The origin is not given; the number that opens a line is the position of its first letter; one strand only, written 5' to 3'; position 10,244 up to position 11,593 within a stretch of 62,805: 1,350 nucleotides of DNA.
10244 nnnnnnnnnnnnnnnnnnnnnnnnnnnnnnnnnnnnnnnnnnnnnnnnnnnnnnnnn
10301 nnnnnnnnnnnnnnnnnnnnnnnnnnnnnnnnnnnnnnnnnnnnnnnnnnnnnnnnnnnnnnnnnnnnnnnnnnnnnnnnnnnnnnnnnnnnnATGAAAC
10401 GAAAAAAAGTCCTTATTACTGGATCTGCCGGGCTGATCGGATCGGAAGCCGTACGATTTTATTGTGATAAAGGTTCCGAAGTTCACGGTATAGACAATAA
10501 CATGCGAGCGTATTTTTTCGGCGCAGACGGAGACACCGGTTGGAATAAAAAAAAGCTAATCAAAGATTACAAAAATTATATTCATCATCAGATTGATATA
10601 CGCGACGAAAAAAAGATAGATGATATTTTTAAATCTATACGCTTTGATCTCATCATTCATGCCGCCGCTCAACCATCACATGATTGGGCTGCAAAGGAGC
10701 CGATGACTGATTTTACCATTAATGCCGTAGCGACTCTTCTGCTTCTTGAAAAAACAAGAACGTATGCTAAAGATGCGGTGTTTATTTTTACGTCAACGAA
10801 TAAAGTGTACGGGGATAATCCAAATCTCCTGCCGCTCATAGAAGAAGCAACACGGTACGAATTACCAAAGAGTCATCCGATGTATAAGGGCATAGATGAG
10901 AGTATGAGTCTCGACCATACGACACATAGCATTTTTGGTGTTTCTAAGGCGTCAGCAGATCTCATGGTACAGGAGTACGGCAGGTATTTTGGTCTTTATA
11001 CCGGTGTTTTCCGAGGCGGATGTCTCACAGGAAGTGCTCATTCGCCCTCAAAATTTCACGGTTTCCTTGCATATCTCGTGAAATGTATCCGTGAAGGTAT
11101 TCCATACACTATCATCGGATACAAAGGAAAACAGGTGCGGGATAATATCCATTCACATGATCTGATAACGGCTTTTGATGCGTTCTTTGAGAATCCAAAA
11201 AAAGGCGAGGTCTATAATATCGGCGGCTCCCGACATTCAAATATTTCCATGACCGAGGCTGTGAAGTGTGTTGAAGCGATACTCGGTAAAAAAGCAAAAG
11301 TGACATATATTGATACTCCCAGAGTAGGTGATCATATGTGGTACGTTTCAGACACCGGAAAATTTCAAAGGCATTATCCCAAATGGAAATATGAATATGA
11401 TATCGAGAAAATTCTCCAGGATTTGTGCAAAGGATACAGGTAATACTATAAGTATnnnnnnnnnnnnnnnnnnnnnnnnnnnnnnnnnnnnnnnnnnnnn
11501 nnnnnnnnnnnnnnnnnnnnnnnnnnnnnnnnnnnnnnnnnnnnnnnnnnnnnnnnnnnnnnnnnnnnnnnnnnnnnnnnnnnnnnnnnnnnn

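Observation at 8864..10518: AbiE cassette inserted at the 5' end of the epimerase gene, carrying a replacement gene end and flanked by a 23-bp perfect direct repeat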

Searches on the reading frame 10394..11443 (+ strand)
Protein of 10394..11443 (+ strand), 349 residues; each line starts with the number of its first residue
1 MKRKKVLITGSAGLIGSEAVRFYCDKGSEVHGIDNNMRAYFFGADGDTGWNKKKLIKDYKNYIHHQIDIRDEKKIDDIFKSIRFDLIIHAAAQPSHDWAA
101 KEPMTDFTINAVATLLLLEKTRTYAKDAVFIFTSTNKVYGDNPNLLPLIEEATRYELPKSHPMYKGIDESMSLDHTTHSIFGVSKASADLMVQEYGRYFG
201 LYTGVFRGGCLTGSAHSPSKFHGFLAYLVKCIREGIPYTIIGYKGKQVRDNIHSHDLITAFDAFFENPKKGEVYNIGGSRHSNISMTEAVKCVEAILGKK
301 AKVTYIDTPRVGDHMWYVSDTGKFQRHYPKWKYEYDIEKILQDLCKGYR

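Call 4: search_protein_families(library=pfam, proteins=[window:10394-11443:+])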
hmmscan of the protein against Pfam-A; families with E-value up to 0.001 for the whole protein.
window:10394-11443:+ (349 aa): 6 families
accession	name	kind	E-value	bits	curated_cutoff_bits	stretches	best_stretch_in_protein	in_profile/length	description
PF01370.27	Epimerase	-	4.7e-38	131.4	20.9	1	6-277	1-240/240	NAD dependent epimerase/dehydratase family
PF16363.11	GDP_Man_Dehyd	-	7.7e-31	108.2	27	1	7-343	1-331/332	GDP-mannose 4,6 dehydratase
PF04321.23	RmlD_sub_bind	-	4.1e-13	49.5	27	1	5-140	2-106/287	RmlD substrate binding domain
PF02719.21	Polysacc_synt_2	-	1.7e-07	31.2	20.2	1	6-138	1-131/293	Polysaccharide biosynthesis protein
PF01073.25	3Beta_HSD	-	1.2e-06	28.3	22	1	7-161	1-144/280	3-beta hydroxysteroid dehydrogenase/isomerase family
PF07993.18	NAD_binding_4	-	1.6e-06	27.9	20.1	1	83-239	88-237/258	Male sterility protein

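Call 9: find_encoding_contigs(protein=window:10394-11440:+, flank=6000, max_places=10)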
Protein window:10394-11440:+ (349 aa): 2 contigs read that carry it; 2 places shown.
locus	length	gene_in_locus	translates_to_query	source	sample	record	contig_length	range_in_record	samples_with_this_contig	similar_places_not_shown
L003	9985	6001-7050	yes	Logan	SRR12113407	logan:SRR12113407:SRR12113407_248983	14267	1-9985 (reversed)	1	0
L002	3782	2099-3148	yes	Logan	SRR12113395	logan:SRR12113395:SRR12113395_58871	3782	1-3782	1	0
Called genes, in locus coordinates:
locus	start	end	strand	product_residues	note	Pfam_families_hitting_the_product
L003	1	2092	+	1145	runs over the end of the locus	-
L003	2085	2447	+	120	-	-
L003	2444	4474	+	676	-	-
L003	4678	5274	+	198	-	-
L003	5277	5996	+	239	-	PF08843:AbiEii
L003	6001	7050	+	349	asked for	PF01073:3Beta_HSD (weak), PF01370:Epimerase, PF02719:Polysacc_synt_2 (weak), PF04321:RmlD_sub_bind, PF16363:GDP_Man_Dehyd, PF07993:NAD_binding_4 (weak)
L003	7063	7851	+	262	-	PF00483:NTP_transferase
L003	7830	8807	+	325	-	PF00106:adh_short (weak), PF04321:RmlD_sub_bind, PF01073:3Beta_HSD, PF01370:Epimerase, PF02719:Polysacc_synt_2, PF07993:NAD_binding_4, PF16363:GDP_Man_Dehyd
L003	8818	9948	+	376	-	PF00155:Aminotran_1_2, PF01041:DegT_DnrJ_EryC1, PF01212:Beta_elim_lyase (weak)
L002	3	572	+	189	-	?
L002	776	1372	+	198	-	-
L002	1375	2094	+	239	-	PF08843:AbiEii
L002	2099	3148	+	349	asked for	PF01073:3Beta_HSD (weak), PF01370:Epimerase, PF02719:Polysacc_synt_2 (weak), PF04321:RmlD_sub_bind, PF16363:GDP_Man_Dehyd, PF07993:NAD_binding_4 (weak)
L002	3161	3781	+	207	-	?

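Call 41: find_homologous_proteins(query=window:10394-11440:+, max_evalue=1e-60)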
Query window:10394-11440:+ (349 aa): 8000 proteins with E <= 1e-60 among 8000 candidates; the best 120 are listed.
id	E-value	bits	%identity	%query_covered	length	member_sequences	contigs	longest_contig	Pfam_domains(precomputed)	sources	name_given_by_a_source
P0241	5.9e-211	718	87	99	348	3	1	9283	PF04321.24,PF16363.12,PF02719.22,PF01073.26,PF07993.19,PF01370.28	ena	-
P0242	3.6e-184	630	77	99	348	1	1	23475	PF04321.24,PF16363.12,PF02719.22,PF07993.19,PF01370.28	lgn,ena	-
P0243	3.3e-183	627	76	99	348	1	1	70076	PF04321.24,PF16363.12,PF02719.22,PF07993.19,PF01370.28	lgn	-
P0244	5.7e-183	626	77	99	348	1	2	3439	PF04321.24,PF16363.12,PF02719.22,PF07993.19,PF01370.28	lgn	-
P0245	5.1e-182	623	76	98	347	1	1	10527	PF04321.24,PF16363.12,PF02719.22,PF01073.26,PF07993.19,PF01370.28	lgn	-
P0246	6.0e-182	623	76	99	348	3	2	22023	PF04321.24,PF16363.12,PF07993.19,PF01370.28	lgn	-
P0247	7.6e-182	622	76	99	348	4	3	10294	PF04321.24,PF16363.12,PF02719.22,PF07993.19,PF01370.28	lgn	-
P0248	3.1e-181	620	76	99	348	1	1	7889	PF04321.24,PF16363.12,PF02719.22,PF07993.19,PF01370.28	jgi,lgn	-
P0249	4.2e-181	620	73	99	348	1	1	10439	PF04321.24,PF16363.12,PF02719.22,PF01073.26,PF07993.19,PF01370.28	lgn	-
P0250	4.5e-181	620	75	99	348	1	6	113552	PF04321.24,PF16363.12,PF02719.22,PF07993.19,PF01370.28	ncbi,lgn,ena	ncbi:MAG: NAD-dependent epimerase/dehydratase family protein [Patescibacteria group bacterium]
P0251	1.0e-180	618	74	99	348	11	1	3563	PF04321.24,PF16363.12,PF02719.22,PF07993.19,PF01370.28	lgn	-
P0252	2.5e-180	617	76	99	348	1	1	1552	PF04321.24,PF16363.12,PF07993.19,PF01370.28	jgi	-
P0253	8.9e-180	615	74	99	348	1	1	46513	PF04321.24,PF16363.12,PF02719.22,PF07993.19,PF01370.28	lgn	-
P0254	3.6e-179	613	72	99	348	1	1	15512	PF04321.24,PF16363.12,PF02719.22,PF01073.26,PF07993.19,PF01370.28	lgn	-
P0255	9.1e-179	612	75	99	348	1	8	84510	PF04321.24,PF16363.12,PF02719.22,PF01073.26,PF07993.19,PF01370.28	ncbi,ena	-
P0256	1.6e-177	608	72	99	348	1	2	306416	PF04321.24,PF16363.12,PF02719.22,PF01073.26,PF07993.19,PF01370.28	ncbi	-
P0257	2.4e-177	607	73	99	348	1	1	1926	PF04321.24,PF16363.12,PF02719.22,PF01073.26,PF07993.19,PF01370.28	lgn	-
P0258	2.4e-177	607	73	99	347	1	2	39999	PF04321.24,PF16363.12,PF02719.22,PF01073.26,PF07993.19,PF01370.28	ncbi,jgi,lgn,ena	-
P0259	4.6e-177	606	73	99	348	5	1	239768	PF04321.24,PF16363.12,PF02719.22,PF01073.26,PF07993.19,PF01370.28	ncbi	ncbi:MAG: NAD-dependent epimerase/dehydratase family protein [Patescibacteria group bacterium]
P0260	5.1e-177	606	74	99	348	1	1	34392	PF04321.24,PF16363.12,PF02719.22,PF01073.26,PF07993.19,PF01370.28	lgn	-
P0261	7.0e-177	606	74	99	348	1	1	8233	PF04321.24,PF16363.12,PF02719.22,PF01073.26,PF07993.19,PF01370.28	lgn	-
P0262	1.6e-176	605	73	99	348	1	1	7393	PF04321.24,PF16363.12,PF02719.22,PF07993.19,PF01370.28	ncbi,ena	-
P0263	2.0e-176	604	73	99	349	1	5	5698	PF04321.24,PF16363.12,PF02719.22,PF01073.26,PF07993.19,PF01370.28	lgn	-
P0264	3.3e-176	604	73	99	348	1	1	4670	PF04321.24,PF16363.12,PF02719.22,PF01073.26,PF07993.19,PF01370.28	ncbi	-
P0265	4.2e-176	603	72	99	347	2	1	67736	PF04321.24,PF16363.12,PF02719.22,PF01073.26,PF07993.19,PF01370.28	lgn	-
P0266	7.3e-176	603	73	99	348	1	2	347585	PF04321.24,PF16363.12,PF02719.22,PF01073.26,PF07993.19,PF01370.28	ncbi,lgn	-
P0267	1.6e-175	601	73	99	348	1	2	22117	PF04321.24,PF16363.12,PF02719.22,PF07993.19,PF01370.28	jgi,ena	-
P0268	1.8e-175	601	71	99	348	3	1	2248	PF04321.24,PF16363.12,PF02719.22,PF07993.19,PF01370.28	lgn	-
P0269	2.2e-175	601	73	99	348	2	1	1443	PF04321.24,PF16363.12,PF02719.22,PF01073.26,PF07993.19,PF01370.28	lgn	-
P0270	4.3e-175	600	74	98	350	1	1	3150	PF04321.24,PF16363.12,PF02719.22,PF01073.26,PF07993.19,PF01370.28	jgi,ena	-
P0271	5.7e-175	600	72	99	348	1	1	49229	PF04321.24,PF16363.12,PF02719.22,PF01073.26,PF07993.19,PF01370.28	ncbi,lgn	-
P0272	8.3e-175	599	72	99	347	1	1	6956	PF04321.24,PF16363.12,PF02719.22,PF01073.26,PF07993.19,PF01370.28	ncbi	ncbi:MAG: NAD-dependent epimerase/dehydratase family protein [Patescibacteria group bacterium]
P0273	1.1e-174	599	72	99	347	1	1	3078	PF04321.24,PF16363.12,PF02719.22,PF01073.26,PF07993.19,PF01370.28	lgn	-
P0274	1.3e-174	598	73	99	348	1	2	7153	PF04321.24,PF16363.12,PF02719.22,PF07993.19,PF01370.28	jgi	-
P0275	2.9e-174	597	73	99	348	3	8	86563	PF04321.24,PF16363.12,PF02719.22,PF07993.19,PF01370.28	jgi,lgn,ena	-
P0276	4.8e-174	597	73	99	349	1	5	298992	PF04321.24,PF16363.12,PF02719.22,PF01073.26,PF07993.19,PF01370.28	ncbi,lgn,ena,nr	ncbi:MAG TPA: NAD-dependent epimerase/dehydratase family protein [Patescibacteria group bacterium]|n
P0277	5.6e-174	596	74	99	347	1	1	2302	PF04321.24,PF16363.12,PF02719.22,PF01073.26,PF07993.19,PF01370.28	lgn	-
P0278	5.7e-173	593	72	99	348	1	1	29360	PF04321.24,PF16363.12,PF02719.22,PF01073.26,PF07993.19,PF01370.28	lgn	-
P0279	5.8e-173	593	73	99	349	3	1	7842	PF04321.24,PF16363.12,PF02719.22,PF01073.26,PF07993.19,PF01370.28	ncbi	-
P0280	6.2e-173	593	74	99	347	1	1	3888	PF04321.24,PF16363.12,PF02719.22,PF01073.26,PF07993.19,PF01370.28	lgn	-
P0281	7.1e-173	593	73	99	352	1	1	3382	PF04321.24,PF16363.12,PF02719.22,PF01073.26,PF07993.19,PF01370.28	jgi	jgi:CDP-paratose 2-epimerase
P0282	8.2e-173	592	74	99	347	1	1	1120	PF04321.24,PF16363.12,PF02719.22,PF01073.26,PF07993.19,PF01370.28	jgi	jgi:CDP-paratose 2-epimerase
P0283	1.4e-172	592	71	99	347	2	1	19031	PF04321.24,PF16363.12,PF02719.22,PF01370.28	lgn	-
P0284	1.6e-172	591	73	98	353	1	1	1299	PF04321.24,PF16363.12,PF02719.22,PF07993.19,PF01370.28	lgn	-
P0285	1.7e-172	591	72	99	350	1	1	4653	PF04321.24,PF16363.12,PF02719.22,PF07993.19,PF01370.28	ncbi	-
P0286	1.8e-172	591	72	99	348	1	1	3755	PF04321.24,PF16363.12,PF02719.22,PF01073.26,PF07993.19,PF01370.28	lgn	-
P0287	2.3e-172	591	72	99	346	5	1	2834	PF04321.24,PF16363.12,PF02719.22,PF01073.26,PF07993.19,PF01370.28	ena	-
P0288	4.4e-172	590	72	99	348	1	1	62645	PF04321.24,PF16363.12,PF02719.22,PF01073.26,PF07993.19,PF01370.28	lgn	-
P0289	4.7e-172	590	70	99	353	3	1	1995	PF04321.24,PF16363.12,PF02719.22,PF07993.19,PF01370.28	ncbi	-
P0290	5.9e-172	590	73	99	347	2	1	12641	PF04321.24,PF16363.12,PF02719.22,PF01073.26,PF07993.19,PF01370.28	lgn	-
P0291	1.6e-171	588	71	99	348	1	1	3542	PF04321.24,PF16363.12,PF02719.22,PF07993.19,PF01370.28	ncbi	-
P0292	1.8e-171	588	71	99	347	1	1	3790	PF04321.24,PF16363.12,PF02719.22,PF01073.26,PF07993.19,PF01370.28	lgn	-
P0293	1.8e-171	588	73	99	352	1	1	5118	PF04321.24,PF16363.12,PF02719.22,PF01073.26,PF07993.19,PF01370.28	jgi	jgi:CDP-paratose 2-epimerase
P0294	2.4e-171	588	71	99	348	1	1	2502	PF04321.24,PF16363.12,PF02719.22,PF01073.26,PF07993.19,PF01370.28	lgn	-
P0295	1.5e-170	585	71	98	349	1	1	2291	PF04321.24,PF16363.12,PF02719.22,PF01073.26,PF07993.19,PF01370.28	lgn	-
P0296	1.5e-170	585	71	99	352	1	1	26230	PF04321.24,PF16363.12,PF02719.22,PF01073.26,PF07993.19,PF01370.28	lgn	-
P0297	2.8e-170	584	71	99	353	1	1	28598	PF04321.24,PF16363.12,PF02719.22,PF01073.26,PF07993.19,PF01370.28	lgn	-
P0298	4.7e-170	583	70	99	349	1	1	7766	PF04321.24,PF16363.12,PF02719.22,PF01073.26,PF07993.19,PF01370.28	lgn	-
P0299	5.3e-170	583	71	100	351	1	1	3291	PF04321.24,PF16363.12,PF02719.22,PF07993.19,PF01370.28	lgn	-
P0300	7.4e-170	583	72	98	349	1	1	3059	PF04321.24,PF16363.12,PF02719.22,PF01073.26,PF07993.19,PF01370.28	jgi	jgi:CDP-paratose 2-epimerase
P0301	2.8e-169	581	71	98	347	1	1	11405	PF04321.24,PF16363.12,PF02719.22,PF01073.26,PF07993.19,PF01370.28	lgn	-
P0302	6.9e-169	580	72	99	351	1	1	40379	PF04321.24,PF16363.12,PF02719.22,PF07993.19,PF01370.28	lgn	-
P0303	7.4e-169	579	70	99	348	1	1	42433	PF04321.24,PF16363.12,PF02719.22,PF01073.26,PF07993.19,PF01370.28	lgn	-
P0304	7.9e-169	579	72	99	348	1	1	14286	PF04321.24,PF16363.12,PF07993.19,PF01370.28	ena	-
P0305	1.7e-168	578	71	99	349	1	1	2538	PF04321.24,PF16363.12,PF02719.22,PF01073.26,PF07993.19,PF01370.28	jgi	jgi:CDP-paratose 2-epimerase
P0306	2.0e-168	578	71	99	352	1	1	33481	PF04321.24,PF16363.12,PF02719.22,PF07993.19,PF01370.28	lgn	-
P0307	2.3e-168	578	70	99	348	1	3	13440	PF04321.24,PF16363.12,PF02719.22,PF01073.26,PF07993.19,PF01370.28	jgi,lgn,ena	jgi:CDP-paratose 2-epimerase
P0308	6.6e-168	576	70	99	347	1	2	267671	PF04321.24,PF16363.12,PF02719.22,PF01073.26,PF07993.19,PF01370.28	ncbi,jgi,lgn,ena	-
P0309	7.4e-168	576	69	98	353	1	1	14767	PF04321.24,PF16363.12,PF02719.22,PF01073.26,PF07993.19,PF01370.28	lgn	-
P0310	9.7e-168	576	71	99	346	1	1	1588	PF04321.24,PF16363.12,PF02719.22,PF01073.26,PF07993.19,PF01370.28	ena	-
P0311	5.2e-167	573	70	99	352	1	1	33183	PF04321.24,PF16363.12,PF02719.22,PF01073.26,PF01370.28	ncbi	-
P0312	6.1e-167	573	69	99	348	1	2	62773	PF04321.24,PF16363.12,PF02719.22,PF01073.26,PF07993.19,PF01370.28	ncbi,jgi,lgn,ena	-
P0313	2.6e-166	571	70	99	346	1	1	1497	PF04321.24,PF16363.12,PF02719.22,PF01073.26,PF07993.19,PF01370.28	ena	-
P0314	2.8e-166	571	70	99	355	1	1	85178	PF04321.24,PF16363.12,PF02719.22,PF01073.26,PF07993.19,PF01370.28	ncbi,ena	-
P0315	3.0e-166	571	69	99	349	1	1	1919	PF04321.24,PF16363.12,PF01073.26,PF07993.19,PF01370.28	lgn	-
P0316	3.4e-166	571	70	98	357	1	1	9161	PF04321.24,PF16363.12,PF02719.22,PF01073.26,PF07993.19,PF01370.28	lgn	-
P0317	3.7e-166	571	69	99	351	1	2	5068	PF04321.24,PF16363.12,PF02719.22,PF07993.19,PF01370.28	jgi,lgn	-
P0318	6.0e-166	570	71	98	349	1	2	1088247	PF04321.24,PF16363.12,PF02719.22,PF07993.19,PF01370.28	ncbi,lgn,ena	-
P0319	2.3e-165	568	70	99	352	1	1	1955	PF04321.24,PF16363.12,PF02719.22,PF01073.26,PF07993.19,PF01370.28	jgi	-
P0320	2.5e-165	568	69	99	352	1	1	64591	PF04321.24,PF16363.12,PF02719.22,PF01073.26,PF07993.19,PF01370.28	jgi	jgi:CDP-paratose 2-epimerase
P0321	2.8e-165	568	69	99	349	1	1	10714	PF04321.24,PF16363.12,PF02719.22,PF07993.19,PF01370.28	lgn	-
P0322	2.8e-165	568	69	99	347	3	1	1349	PF04321.24,PF16363.12,PF02719.22,PF07993.19,PF01370.28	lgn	-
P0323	3.4e-165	567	68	99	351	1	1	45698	PF04321.24,PF16363.12,PF02719.22,PF01073.26,PF07993.19,PF01370.28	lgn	-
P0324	3.5e-165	567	69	98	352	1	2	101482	PF04321.24,PF16363.12,PF02719.22,PF07993.19,PF01370.28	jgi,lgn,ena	-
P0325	5.6e-165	567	68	99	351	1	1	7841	PF04321.24,PF16363.12,PF02719.22,PF01073.26,PF07993.19,PF01370.28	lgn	-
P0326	5.7e-165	567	70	99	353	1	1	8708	PF04321.24,PF16363.12,PF02719.22,PF07993.19,PF01370.28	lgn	-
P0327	8.9e-164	563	69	99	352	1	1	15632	PF04321.24,PF16363.12,PF02719.22,PF01073.26,PF07993.19,PF01370.28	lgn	-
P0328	9.1e-164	563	66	99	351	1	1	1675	PF04321.24,PF16363.12,PF02719.22,PF01073.26,PF07993.19,PF01370.28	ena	-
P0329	1.2e-163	562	69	98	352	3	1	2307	PF04321.24,PF16363.12,PF02719.22,PF01073.26,PF07993.19,PF01370.28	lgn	-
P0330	1.5e-163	562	67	99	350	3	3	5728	PF04321.24,PF16363.12,PF02719.22,PF01073.26,PF07993.19,PF01370.28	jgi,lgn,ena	-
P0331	3.1e-163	561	68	98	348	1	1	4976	PF04321.24,PF16363.12,PF02719.22,PF07993.19,PF01370.28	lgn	-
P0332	5.0e-163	560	69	98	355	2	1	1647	PF04321.24,PF16363.12,PF02719.22,PF01073.26,PF07993.19,PF01370.28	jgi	jgi:CDP-paratose 2-epimerase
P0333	6.0e-163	560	68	100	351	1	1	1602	PF04321.24,PF16363.12,PF02719.22,PF01073.26,PF07993.19,PF01370.28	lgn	-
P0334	7.3e-163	560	68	98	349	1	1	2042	PF04321.24,PF16363.12,PF02719.22,PF01073.26,PF01370.28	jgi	-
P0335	1.6e-162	559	69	98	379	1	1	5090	PF04321.24,PF16363.12,PF02719.22,PF07993.19,PF01370.28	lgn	-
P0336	1.8e-162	558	68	99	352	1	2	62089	PF04321.24,PF16363.12,PF02719.22,PF01073.26,PF07993.19,PF01370.28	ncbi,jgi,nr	ncbi:NAD-dependent epimerase/dehydratase family protein [Candidatus Microgenomates bacterium]|nr:MAG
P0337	1.9e-162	558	68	99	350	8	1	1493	PF04321.24,PF16363.12,PF02719.22,PF01073.26,PF07993.19,PF01370.28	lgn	-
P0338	1.9e-162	558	68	99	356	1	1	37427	PF04321.24,PF16363.12,PF02719.22,PF01073.26,PF07993.19,PF01370.28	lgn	-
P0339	2.4e-162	558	68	98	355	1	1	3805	PF04321.24,PF16363.12,PF02719.22,PF01073.26,PF07993.19,PF01370.28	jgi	jgi:CDP-paratose 2-epimerase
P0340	3.9e-162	557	69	98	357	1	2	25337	PF04321.24,PF16363.12,PF02719.22,PF01073.26,PF07993.19,PF01370.28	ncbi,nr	ncbi:NAD-dependent epimerase/dehydratase family protein [Candidatus Saccharibacteria bacterium]|nr:N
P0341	4.1e-162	557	68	98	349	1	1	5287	PF04321.24,PF16363.12,PF02719.22,PF01370.28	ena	-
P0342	1.2e-161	556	69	99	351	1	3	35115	PF04321.24,PF16363.12,PF02719.22,PF01073.26,PF07993.19,PF01370.28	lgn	-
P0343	2.1e-161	555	69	98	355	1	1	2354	PF04321.24,PF16363.12,PF02719.22,PF01073.26,PF07993.19,PF01370.28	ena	-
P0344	2.2e-161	555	69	98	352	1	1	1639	PF04321.24,PF16363.12,PF02719.22,PF01073.26,PF07993.19,PF01370.28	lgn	-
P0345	2.2e-161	555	67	99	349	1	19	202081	PF04321.24,PF16363.12,PF02719.22,PF01073.26,PF07993.19,PF01370.28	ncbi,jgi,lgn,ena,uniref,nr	ncbi:NAD-dependent epimerase [Candidatus Roizmanbacteria bacterium CG22_combo_CG10-13_8_21_14_all_38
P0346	2.9e-161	555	68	99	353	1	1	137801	PF04321.24,PF16363.12,PF02719.22,PF01073.26,PF07993.19,PF01370.28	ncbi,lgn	-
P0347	4.2e-161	554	68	98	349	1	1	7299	PF04321.24,PF16363.12,PF02719.22,PF07993.19,PF01370.28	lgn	-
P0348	5.4e-161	554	69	98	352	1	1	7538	PF04321.24,PF16363.12,PF02719.22,PF01073.26,PF07993.19,PF01370.28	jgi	jgi:CDP-paratose 2-epimerase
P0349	6.3e-161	553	66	99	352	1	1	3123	PF04321.24,PF16363.12,PF02719.22,PF01073.26,PF07993.19,PF01370.28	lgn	-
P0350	7.3e-161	553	70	99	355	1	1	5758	PF04321.24,PF16363.12,PF02719.22,PF01073.26,PF07993.19,PF01370.28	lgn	-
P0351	7.9e-161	553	67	99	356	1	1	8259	PF04321.24,PF16363.12,PF02719.22,PF01073.26,PF07993.19,PF01370.28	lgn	-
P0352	8.6e-161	553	68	98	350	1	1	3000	PF04321.24,PF16363.12,PF02719.22,PF07993.19,PF01370.28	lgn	-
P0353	9.7e-161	553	67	99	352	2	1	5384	PF04321.24,PF16363.12,PF02719.22,PF01370.28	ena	-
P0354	1.0e-160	553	68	98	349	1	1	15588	PF04321.24,PF16363.12,PF02719.22,PF07993.19,PF01370.28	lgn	-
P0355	1.1e-160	553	69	98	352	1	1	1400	PF04321.24,PF16363.12,PF02719.22,PF01073.26,PF07993.19,PF01370.28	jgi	jgi:CDP-paratose 2-epimerase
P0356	1.2e-160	552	65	99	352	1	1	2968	PF04321.24,PF16363.12,PF02719.22,PF07993.19,PF01370.28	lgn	-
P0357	1.7e-160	552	68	98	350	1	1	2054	PF04321.24,PF16363.12,PF02719.22,PF01073.26,PF07993.19,PF01370.28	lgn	-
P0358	1.7e-160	552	70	98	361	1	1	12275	PF04321.24,PF16363.12,PF02719.22,PF01073.26,PF07993.19,PF01370.28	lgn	-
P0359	1.7e-160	552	68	98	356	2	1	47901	PF04321.24,PF16363.12,PF02719.22,PF01073.26,PF07993.19,PF01370.28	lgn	-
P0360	1.7e-160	552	67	98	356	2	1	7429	PF04321.24,PF16363.12,PF02719.22,PF01073.26,PF07993.19,PF01370.28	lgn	-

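Call 42: find_encoding_contigs(protein=P0241, flank=5000, max_places=3)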
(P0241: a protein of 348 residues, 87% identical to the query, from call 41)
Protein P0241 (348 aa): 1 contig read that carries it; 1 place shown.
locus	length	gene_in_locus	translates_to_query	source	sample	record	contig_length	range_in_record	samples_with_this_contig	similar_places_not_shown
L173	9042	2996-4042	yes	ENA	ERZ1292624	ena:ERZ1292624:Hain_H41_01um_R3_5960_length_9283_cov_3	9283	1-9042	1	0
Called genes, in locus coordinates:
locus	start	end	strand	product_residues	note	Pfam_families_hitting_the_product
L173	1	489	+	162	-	?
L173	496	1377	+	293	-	PF01209:Ubie_methyltran, PF05175:MTS, PF05219:DREV (weak), PF13489:Methyltransf_23, PF13649:Methyltransf_25, PF13847:Methyltransf_31, PF08241:Methyltransf_11, PF08242:Methyltransf_12, +1 more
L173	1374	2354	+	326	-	PF01073:3Beta_HSD, PF01370:Epimerase, PF02719:Polysacc_synt_2 (weak), PF16363:GDP_Man_Dehyd, PF07993:NAD_binding_4, PF13460:NAD_binding_10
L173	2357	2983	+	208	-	PF13489:Methyltransf_23, PF13847:Methyltransf_31 (weak), PF08241:Methyltransf_11, PF08242:Methyltransf_12 (weak), PF13649:Methyltransf_25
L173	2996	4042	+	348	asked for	PF01073:3Beta_HSD (weak), PF01370:Epimerase, PF02719:Polysacc_synt_2 (weak), PF04321:RmlD_sub_bind, PF16363:GDP_Man_Dehyd, PF07993:NAD_binding_4 (weak)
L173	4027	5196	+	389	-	PF00534:Glycos_transf_1, PF13692:Glyco_trans_1_4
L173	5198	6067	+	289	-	PF13489:Methyltransf_23 (weak), PF13847:Methyltransf_31, PF08241:Methyltransf_11, PF13649:Methyltransf_25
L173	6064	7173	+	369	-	PF00534:Glycos_transf_1 (faint), PF13692:Glyco_trans_1_4 (weak), PF26337:Gtf3_C (weak)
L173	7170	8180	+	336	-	PF00535:Glycos_transf_2, PF10111:Glyco_tranf_2_2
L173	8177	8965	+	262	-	PF00483:NTP_transferase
